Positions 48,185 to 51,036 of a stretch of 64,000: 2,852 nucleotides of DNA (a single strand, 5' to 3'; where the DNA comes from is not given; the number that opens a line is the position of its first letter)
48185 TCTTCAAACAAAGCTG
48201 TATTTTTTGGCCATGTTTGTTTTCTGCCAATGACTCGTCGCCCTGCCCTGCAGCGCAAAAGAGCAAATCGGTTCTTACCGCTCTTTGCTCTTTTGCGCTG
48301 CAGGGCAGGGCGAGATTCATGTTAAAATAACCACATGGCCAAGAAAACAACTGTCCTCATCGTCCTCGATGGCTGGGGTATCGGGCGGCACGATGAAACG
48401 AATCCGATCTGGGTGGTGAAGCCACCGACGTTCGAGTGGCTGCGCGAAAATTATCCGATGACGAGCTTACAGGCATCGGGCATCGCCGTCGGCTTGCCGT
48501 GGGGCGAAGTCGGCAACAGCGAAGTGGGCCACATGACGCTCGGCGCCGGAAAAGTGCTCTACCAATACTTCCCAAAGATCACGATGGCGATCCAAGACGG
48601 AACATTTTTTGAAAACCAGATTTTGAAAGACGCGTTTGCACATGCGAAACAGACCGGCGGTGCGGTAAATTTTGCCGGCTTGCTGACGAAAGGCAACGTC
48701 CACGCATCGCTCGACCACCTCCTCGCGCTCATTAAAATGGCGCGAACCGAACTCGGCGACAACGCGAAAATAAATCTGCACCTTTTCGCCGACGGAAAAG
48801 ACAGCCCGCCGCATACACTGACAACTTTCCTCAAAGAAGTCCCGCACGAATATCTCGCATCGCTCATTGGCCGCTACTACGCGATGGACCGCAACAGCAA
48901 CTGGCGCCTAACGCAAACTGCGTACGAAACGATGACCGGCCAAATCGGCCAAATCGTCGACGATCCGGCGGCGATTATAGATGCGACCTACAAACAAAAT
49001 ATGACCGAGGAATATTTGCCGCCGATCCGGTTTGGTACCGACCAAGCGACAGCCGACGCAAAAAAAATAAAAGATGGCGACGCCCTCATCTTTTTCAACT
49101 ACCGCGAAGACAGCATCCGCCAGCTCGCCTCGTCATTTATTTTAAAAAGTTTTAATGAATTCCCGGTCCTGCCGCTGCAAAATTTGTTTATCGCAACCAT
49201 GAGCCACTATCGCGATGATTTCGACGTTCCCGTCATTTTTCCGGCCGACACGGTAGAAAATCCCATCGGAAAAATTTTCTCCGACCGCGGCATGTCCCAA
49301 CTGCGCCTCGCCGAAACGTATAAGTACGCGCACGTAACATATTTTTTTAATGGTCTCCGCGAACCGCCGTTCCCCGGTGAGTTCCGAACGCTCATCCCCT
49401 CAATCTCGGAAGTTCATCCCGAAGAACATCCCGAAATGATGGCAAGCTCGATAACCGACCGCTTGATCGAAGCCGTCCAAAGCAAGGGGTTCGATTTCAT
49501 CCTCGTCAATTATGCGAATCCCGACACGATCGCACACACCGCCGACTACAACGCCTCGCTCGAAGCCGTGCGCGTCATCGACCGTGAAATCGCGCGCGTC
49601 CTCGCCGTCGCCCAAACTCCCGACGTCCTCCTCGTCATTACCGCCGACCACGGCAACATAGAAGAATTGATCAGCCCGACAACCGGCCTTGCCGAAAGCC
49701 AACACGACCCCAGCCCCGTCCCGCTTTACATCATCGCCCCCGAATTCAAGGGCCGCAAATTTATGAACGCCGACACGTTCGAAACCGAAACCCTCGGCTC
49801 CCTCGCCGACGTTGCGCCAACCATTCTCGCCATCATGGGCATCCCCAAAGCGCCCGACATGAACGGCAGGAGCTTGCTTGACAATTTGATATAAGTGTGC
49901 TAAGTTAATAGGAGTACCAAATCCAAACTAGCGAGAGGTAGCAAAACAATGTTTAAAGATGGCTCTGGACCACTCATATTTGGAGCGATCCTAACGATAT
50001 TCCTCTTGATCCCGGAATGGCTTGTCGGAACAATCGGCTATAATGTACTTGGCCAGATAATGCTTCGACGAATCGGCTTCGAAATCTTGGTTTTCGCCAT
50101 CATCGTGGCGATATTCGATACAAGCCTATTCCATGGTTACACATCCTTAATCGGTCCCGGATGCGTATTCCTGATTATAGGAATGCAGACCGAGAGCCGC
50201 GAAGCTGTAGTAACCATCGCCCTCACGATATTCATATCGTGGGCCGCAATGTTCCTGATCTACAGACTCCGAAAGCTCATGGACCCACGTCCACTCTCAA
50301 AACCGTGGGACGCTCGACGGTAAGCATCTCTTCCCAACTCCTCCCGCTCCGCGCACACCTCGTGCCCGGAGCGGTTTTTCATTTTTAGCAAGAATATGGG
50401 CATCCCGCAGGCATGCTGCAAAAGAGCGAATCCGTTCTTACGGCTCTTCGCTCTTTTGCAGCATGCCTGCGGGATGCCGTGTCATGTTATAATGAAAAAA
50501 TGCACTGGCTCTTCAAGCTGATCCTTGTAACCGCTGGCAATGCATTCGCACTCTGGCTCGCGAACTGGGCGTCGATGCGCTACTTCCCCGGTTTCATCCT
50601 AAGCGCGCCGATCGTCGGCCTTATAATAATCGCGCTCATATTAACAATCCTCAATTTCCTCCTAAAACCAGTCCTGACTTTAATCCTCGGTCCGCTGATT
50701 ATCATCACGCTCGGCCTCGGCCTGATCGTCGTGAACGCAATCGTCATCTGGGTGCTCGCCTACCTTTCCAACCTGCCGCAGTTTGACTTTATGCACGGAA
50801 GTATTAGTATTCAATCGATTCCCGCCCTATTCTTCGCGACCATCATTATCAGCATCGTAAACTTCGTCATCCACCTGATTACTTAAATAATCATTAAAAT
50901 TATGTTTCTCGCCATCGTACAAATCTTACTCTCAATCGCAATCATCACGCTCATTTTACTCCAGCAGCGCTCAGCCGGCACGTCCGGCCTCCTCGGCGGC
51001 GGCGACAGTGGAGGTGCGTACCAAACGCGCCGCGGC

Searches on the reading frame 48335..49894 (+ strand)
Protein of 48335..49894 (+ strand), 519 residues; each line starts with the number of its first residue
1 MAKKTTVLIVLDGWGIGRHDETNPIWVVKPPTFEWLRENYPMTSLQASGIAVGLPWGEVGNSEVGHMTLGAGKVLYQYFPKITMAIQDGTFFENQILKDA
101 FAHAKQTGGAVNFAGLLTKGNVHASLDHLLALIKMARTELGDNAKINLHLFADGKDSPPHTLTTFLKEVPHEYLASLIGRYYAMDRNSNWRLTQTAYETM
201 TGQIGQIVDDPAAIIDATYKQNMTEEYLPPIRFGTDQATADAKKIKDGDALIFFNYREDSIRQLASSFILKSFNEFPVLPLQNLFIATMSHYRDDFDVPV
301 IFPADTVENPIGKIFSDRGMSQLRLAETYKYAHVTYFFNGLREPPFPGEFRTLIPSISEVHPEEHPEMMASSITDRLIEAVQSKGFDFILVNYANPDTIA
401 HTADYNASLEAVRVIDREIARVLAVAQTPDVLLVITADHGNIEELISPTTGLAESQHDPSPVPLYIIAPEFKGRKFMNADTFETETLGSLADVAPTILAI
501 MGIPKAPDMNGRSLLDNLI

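Call 13: find_encoding_contigs(protein=window:48335-49894:+, flank=10000, max_places=6)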
Protein window:48335-49894:+ (519 aa): no gene with exactly this product is on record in the collection.

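Call 14: search_protein_families(library=pfam, proteins=[window:48335-49894:+])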
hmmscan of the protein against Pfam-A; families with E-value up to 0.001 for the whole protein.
window:48335-49894:+ (519 aa): 5 families
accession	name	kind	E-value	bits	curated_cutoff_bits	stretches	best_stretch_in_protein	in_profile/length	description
PF01676.23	Metalloenzyme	-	7.3e-60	203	24.3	1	4-504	1-251/252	Metalloenzyme superfamily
PF06415.18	iPGM_N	-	2.8e-52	177.8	27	1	82-293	1-216/217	BPG-independent PGAM N-terminus (iPGM_N)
PF01663.27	Phosphodiest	-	2e-05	24.8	23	1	367-440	138-220/342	Type I phosphodiesterase / nucleotide pyrophosphatase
PF00884.28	Sulfatase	-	0.00011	22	25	1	398-503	200-301/301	Sulfatase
PF00245.25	Alk_phosphatase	-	0.00079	18.9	24.4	0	382-451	254-323/423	Alkaline phosphatase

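Call 15: find_related_loci(query=window:48335-49894:+, collection=viral_contigs, flank=5000)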
Query window:48335-49894:+ (519 aa) in viral_contigs; peptide patterns used: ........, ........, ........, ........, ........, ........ (x = any residue, [..] = any of these).
1 stretches matched a pattern; 1 encode a relative of the query (tblastn E <= 1e-3); 1 distinct loci.
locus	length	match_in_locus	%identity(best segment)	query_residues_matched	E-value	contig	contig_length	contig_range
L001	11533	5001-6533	36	1-515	4e-107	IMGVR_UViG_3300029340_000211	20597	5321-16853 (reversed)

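Call 19: find_homologous_proteins(query=window:48335-49894:+, max_evalue=1e-50)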
Query window:48335-49894:+ (519 aa): 7999 proteins with E <= 1e-50 among 8000 candidates; the best 120 are listed.
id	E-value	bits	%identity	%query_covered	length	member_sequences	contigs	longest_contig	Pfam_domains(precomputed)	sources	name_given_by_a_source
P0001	0.0e+0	1184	100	100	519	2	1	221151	PF06415.19,PF01676.24,PF01663.28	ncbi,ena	-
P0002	0.0e+0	1090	89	100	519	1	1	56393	PF06415.19,PF01676.24,PF01663.28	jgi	jgi:2,3-bisphosphoglycerate-independent phosphoglycerate mutase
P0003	0.0e+0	1089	90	100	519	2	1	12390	PF06415.19,PF01676.24,PF00884.29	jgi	jgi:2,3-bisphosphoglycerate-independent phosphoglycerate mutase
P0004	1.0e-292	989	80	100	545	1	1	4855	PF06415.19,PF01676.24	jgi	jgi:2,3-bisphosphoglycerate-independent phosphoglycerate mutase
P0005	5.9e-285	964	81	100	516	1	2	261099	PF06415.19,PF01676.24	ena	-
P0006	6.7e-285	964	80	100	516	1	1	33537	PF06415.19,PF00245.26,PF01676.24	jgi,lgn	jgi:2,3-bisphosphoglycerate-independent phosphoglycerate mutase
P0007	3.8e-283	958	80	100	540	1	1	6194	PF06415.19,PF01676.24,PF01663.28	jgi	jgi:2,3-bisphosphoglycerate-independent phosphoglycerate mutase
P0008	8.0e-278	940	78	100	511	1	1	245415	PF06415.19,PF01676.24,PF00884.29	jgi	jgi:2,3-bisphosphoglycerate-independent phosphoglycerate mutase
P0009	3.2e-277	938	79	100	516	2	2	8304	PF06415.19,PF01676.24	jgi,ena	jgi:2,3-bisphosphoglycerate-independent phosphoglycerate mutase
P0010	8.2e-277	937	79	100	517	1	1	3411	PF06415.19,PF01676.24,PF01663.28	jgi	-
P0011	1.1e-275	933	80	100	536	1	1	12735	PF06415.19,PF01676.24,PF01663.28,PF00884.29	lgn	-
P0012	3.7e-273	925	77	100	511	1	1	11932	PF06415.19,PF01676.24,PF01663.28,PF00884.29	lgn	-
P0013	4.5e-273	925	78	100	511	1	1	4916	PF06415.19,PF01676.24,PF00884.29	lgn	-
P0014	1.6e-272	923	74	100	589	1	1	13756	PF06415.19,PF01676.24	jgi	-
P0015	3.4e-271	918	76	100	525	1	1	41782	PF06415.19,PF01676.24,PF01663.28,PF00884.29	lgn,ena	-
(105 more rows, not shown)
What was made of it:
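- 48335..49894 (+): gpmI (2,3-bisphosphoglycerate-independent phosphoglycerate mutase), downstream of member 3. Calls 14, 19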

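Call 20: find_encoding_contigs(protein=P0001, flank=10000, max_places=3)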
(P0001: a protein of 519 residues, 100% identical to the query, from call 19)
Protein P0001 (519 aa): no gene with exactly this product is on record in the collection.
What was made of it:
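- Tried and rejected: The source contig could not be fetched by exact protein look-up (calls 13, 20).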

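Call 21: find_encoding_contigs(protein=P0002, flank=10000, max_places=3)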
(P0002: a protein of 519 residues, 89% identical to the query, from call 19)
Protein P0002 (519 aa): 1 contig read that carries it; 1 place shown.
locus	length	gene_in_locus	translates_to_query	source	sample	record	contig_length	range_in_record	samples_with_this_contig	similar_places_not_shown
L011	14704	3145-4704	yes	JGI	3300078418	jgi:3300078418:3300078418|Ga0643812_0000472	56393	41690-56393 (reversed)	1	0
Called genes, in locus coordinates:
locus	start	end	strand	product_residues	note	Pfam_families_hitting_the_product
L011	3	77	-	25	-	?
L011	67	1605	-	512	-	PF12072:RNase_Y_N, PF00013:KH_1 (weak), PF01966:HD, PF08668:HDOD (faint)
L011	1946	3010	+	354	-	PF02661:Fic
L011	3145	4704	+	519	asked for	PF01676:Metalloenzyme, PF06415:iPGM_N, PF01663:Phosphodiest (weak)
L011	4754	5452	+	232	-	-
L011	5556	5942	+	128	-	PF04020:Phage_holin_4_2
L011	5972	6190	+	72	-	PF03840:SecG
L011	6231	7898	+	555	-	PF00496:SBP_bac_5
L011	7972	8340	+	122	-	-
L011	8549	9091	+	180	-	PF04677:CwfJ_C_1 (weak), PF11969:DcpS_C (weak), PF01230:HIT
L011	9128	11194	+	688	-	PF00753:Lactamase_B, PF07521:RMMBL (faint), PF12706:Lactamase_B_2, PF22505:RNase_J_b_CASP, PF17770:RNase_J_C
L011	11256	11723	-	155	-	PF02452:PemK_toxin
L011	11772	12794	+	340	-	PF00579:tRNA-synt_1b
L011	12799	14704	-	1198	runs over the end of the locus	PF00133:tRNA-synt_1, PF09334:tRNA-synt_1g (weak), PF00300:His_Phos_1, PF00133:tRNA-synt_1, PF09334:tRNA-synt_1g (weak), PF08264:Anticodon_1, PF19302:DUF5915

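Call 34: find_encoding_contigs(protein=P0003, flank=10000, max_places=2)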
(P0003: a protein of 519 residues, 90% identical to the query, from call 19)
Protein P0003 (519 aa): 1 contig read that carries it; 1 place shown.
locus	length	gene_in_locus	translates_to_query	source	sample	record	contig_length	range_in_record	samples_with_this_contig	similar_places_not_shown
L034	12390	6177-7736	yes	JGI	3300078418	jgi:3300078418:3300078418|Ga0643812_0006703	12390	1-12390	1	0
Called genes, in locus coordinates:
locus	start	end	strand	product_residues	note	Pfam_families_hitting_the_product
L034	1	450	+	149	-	?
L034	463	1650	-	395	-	-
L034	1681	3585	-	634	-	PF00664:ABC_membrane, PF00005:ABC_tran, PF02463:SMC_N (weak)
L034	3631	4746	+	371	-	PF02353:CMAS, PF07021:MetW (faint), PF13489:Methyltransf_23, PF08241:Methyltransf_11, PF08242:Methyltransf_12, PF13649:Methyltransf_25, PF13847:Methyltransf_31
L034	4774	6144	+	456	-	PF01565:FAD_binding_4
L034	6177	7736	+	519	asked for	PF01676:Metalloenzyme, PF06415:iPGM_N, PF00884:Sulfatase (faint)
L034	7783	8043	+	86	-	-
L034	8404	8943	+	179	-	-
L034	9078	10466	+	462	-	PF04536:TPM_phosphatase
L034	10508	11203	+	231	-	PF04012:PspA_IM30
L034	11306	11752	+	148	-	-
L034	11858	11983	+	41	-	-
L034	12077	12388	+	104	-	?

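Call 35: find_encoding_contigs(protein=P0005, flank=10000, max_places=2)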
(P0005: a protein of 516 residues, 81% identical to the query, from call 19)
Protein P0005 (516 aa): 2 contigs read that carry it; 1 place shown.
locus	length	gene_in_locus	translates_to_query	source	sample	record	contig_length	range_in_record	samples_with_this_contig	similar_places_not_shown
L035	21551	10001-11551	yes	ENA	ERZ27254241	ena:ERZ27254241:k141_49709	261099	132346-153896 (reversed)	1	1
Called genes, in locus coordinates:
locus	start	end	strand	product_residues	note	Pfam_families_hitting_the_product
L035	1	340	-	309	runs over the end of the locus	PF02779:Transket_pyr, PF02780:Transketolase_C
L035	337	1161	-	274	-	PF00456:Transketolase_N, PF13292:DXP_synthase_N (weak), PF00676:E1_dh (weak)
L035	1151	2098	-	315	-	PF01073:3Beta_HSD, PF01370:Epimerase, PF02719:Polysacc_synt_2, PF04321:RmlD_sub_bind, PF07993:NAD_binding_4 (faint), PF16363:GDP_Man_Dehyd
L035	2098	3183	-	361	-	PF04321:RmlD_sub_bind (weak), PF01073:3Beta_HSD, PF01370:Epimerase, PF02719:Polysacc_synt_2, PF07993:NAD_binding_4, PF16363:GDP_Man_Dehyd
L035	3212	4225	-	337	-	PF05368:NmrA (faint), PF01073:3Beta_HSD (weak), PF01370:Epimerase, PF16363:GDP_Man_Dehyd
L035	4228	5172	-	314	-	PF01073:3Beta_HSD (faint), PF01370:Epimerase, PF02719:Polysacc_synt_2 (faint), PF16363:GDP_Man_Dehyd, PF13460:NAD_binding_10 (weak)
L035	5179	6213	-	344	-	PF01370:Epimerase, PF04321:RmlD_sub_bind, PF16363:GDP_Man_Dehyd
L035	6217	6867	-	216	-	-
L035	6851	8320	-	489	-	PF04932:Wzy_C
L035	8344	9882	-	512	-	PF12072:RNase_Y_N, PF00013:KH_1 (faint), PF08668:HDOD (faint), PF01966:HD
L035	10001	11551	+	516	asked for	PF01676:Metalloenzyme, PF06415:iPGM_N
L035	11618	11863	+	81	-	-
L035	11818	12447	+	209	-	PF04020:Phage_holin_4_2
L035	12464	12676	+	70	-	PF03840:SecG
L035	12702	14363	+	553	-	PF00496:SBP_bac_5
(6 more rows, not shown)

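Call 36: find_encoding_contigs(protein=P0008, flank=10000, max_places=2)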
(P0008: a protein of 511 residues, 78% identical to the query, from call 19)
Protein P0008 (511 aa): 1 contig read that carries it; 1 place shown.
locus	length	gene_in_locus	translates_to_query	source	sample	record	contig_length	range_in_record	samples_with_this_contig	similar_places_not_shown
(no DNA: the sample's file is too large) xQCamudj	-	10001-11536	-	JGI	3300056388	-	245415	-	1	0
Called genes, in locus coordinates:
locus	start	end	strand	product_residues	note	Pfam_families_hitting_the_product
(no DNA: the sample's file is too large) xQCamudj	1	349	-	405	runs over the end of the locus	PF01041:DegT_DnrJ_EryC1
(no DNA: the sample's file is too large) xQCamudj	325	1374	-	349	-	PF01370:Epimerase, PF16363:GDP_Man_Dehyd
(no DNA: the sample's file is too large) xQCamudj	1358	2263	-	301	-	PF02779:Transket_pyr, PF02780:Transketolase_C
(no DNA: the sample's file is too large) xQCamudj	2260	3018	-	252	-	PF00456:Transketolase_N, PF13292:DXP_synthase_N (faint), PF00676:E1_dh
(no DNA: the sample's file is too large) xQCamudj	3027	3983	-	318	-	PF01370:Epimerase, PF02719:Polysacc_synt_2 (faint), PF04321:RmlD_sub_bind, PF16363:GDP_Man_Dehyd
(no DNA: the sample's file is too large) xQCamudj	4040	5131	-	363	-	PF13524:Glyco_trans_1_2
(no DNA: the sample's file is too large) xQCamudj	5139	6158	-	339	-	PF01370:Epimerase, PF16363:GDP_Man_Dehyd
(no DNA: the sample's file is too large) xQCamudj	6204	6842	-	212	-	-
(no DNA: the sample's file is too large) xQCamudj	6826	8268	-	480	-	PF04932:Wzy_C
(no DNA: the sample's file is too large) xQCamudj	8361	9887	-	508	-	PF12072:RNase_Y_N, PF08668:HDOD (faint), PF00013:KH_1 (weak), PF01966:HD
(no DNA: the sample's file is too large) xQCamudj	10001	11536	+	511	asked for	PF01676:Metalloenzyme, PF06415:iPGM_N, PF00884:Sulfatase (weak)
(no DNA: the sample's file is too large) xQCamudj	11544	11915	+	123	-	PF04020:Phage_holin_4_2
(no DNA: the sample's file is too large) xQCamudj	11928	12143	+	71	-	PF03840:SecG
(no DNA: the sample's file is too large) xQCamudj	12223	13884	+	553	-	PF00496:SBP_bac_5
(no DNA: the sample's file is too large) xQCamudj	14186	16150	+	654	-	PF00753:Lactamase_B, PF12706:Lactamase_B_2, PF07521:RMMBL (faint), PF22505:RNase_J_b_CASP, PF17770:RNase_J_C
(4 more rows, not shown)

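Call 72: list_cluster_members(proteins=[P0001, P0121])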
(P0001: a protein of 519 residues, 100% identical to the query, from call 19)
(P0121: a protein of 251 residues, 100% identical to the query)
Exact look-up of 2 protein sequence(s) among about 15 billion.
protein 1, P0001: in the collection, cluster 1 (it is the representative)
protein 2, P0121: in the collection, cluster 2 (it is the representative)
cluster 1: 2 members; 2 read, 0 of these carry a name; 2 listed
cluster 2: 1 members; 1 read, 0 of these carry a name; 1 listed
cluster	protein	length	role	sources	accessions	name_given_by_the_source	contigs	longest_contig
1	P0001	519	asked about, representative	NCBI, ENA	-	-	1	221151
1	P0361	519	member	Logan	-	-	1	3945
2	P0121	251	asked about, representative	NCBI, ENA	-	-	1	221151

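Call 73: find_encoding_contigs(protein=P0361, flank=10000, max_places=3)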
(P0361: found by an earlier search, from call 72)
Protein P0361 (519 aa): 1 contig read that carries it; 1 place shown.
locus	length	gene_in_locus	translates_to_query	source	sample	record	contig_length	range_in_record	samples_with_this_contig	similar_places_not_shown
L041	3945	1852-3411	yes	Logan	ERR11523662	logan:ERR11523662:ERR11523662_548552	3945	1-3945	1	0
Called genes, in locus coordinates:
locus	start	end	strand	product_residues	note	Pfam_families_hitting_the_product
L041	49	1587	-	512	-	PF12072:RNase_Y_N, PF00013:KH_1 (weak), PF01966:HD, PF08668:HDOD (faint)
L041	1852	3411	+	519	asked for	PF01676:Metalloenzyme, PF06415:iPGM_N, PF01663:Phosphodiest (faint)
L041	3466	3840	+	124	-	-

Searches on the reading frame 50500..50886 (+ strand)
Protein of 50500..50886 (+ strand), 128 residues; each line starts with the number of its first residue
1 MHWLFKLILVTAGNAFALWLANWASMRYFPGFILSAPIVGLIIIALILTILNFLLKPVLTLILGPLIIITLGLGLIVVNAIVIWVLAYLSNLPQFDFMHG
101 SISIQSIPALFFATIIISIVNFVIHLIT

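Call 14: search_protein_families(library=pfam, proteins=[window:50500-50886:+])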
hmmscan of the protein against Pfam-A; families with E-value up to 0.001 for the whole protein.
window:50500-50886:+ (128 aa): 1 family
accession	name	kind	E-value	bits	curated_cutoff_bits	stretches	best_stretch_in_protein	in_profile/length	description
PF04020.18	Phage_holin_4_2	-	1.3e-13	51.9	28.8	1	6-123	2-105/105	Mycobacterial 4 TMS phage holin, superfamily IV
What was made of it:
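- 50500..50886 (+): Downstream gene: 128-aa membrane protein of the Phage_holin_4_2 family. Call 14.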
